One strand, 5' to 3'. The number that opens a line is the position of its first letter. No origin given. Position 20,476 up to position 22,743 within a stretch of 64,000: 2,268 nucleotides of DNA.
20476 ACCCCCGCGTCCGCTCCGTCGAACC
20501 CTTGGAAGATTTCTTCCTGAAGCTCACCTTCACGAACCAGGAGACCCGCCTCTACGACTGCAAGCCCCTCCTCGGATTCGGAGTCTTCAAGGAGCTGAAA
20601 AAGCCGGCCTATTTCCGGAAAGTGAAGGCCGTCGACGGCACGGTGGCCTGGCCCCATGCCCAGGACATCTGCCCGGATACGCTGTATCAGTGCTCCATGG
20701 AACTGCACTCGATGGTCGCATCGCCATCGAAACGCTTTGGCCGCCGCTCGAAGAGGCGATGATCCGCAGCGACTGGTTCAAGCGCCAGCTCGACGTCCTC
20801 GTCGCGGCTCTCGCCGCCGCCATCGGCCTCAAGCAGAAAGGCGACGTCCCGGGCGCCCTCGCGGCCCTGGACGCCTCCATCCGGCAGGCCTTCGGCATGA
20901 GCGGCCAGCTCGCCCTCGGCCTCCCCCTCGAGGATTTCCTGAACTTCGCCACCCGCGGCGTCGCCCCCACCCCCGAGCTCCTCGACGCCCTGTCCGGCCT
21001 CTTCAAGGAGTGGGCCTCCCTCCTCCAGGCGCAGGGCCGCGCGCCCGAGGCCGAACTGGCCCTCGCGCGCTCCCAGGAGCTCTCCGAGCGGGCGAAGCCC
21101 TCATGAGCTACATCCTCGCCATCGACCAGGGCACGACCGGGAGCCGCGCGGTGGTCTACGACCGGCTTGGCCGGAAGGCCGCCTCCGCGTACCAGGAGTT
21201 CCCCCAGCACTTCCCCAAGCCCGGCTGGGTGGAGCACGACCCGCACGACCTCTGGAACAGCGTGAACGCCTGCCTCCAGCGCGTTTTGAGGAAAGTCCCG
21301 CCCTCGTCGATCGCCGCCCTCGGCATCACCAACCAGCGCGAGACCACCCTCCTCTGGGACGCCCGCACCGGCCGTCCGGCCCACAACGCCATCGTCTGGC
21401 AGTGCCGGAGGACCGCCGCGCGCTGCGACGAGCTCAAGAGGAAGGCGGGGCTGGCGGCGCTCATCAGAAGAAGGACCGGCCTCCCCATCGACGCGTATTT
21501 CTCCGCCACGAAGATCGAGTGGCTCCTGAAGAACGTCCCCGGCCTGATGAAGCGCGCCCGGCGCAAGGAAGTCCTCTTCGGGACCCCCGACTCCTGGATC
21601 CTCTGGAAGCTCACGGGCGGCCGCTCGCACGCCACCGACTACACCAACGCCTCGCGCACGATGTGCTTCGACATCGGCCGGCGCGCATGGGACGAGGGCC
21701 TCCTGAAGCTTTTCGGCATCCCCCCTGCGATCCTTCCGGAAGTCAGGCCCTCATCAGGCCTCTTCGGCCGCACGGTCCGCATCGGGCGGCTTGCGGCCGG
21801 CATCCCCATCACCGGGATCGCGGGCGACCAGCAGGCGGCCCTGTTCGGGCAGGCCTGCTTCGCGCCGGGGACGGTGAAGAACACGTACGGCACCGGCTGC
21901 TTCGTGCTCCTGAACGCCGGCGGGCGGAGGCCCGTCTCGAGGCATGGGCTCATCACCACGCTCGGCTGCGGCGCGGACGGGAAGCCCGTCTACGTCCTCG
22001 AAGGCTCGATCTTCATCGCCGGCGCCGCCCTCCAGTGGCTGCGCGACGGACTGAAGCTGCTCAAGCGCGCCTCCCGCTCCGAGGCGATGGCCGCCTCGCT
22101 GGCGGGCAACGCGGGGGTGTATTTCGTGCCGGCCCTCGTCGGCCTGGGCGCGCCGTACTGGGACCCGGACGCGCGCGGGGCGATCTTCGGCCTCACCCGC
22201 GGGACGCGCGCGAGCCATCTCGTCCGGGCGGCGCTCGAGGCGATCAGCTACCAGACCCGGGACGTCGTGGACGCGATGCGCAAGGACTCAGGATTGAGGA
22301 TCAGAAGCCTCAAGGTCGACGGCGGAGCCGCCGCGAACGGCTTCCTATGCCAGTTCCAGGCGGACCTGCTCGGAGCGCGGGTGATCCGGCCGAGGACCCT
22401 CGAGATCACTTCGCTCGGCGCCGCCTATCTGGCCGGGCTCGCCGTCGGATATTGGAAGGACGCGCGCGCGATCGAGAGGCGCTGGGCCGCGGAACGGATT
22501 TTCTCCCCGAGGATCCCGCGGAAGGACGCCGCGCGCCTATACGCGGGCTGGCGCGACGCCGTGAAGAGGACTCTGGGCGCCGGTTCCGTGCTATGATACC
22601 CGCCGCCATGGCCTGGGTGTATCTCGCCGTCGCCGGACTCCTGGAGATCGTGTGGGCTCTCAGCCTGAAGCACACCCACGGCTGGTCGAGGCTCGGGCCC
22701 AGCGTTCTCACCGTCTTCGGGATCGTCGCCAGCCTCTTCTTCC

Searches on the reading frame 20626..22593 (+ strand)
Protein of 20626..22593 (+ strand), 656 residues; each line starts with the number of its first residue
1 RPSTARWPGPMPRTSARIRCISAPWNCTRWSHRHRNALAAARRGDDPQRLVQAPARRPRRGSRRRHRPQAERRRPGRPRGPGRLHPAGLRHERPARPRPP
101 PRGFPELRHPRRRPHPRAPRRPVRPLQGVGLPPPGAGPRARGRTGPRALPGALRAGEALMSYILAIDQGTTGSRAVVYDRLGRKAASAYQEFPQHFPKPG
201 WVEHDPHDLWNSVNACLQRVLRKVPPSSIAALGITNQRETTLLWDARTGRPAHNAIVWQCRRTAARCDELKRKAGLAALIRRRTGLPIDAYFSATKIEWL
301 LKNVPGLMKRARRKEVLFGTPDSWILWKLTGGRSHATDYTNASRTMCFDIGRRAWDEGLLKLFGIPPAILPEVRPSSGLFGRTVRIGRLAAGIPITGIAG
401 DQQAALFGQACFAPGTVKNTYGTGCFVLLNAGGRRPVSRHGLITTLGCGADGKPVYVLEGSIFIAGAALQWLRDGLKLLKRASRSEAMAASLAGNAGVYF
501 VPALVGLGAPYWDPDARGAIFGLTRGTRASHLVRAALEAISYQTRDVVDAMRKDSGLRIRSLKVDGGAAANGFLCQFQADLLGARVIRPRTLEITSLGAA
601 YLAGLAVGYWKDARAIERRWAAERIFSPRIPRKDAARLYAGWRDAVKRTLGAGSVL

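Call 27: search_protein_families(library=pfam, proteins=[window:20626-22593:+], max_evalue=0.00001)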
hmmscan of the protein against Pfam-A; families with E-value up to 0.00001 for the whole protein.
window:20626-22593:+ (656 aa): 2 families
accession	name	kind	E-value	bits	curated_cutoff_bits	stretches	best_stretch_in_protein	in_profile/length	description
PF00370.27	FGGY_N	-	7.1e-75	252.2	28.8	1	162-408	1-245/245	FGGY family of carbohydrate kinases, N-terminal domain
PF02782.22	FGGY_C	-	4.2e-46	157.7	27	1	418-606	2-197/198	FGGY family of carbohydrate kinases, C-terminal domain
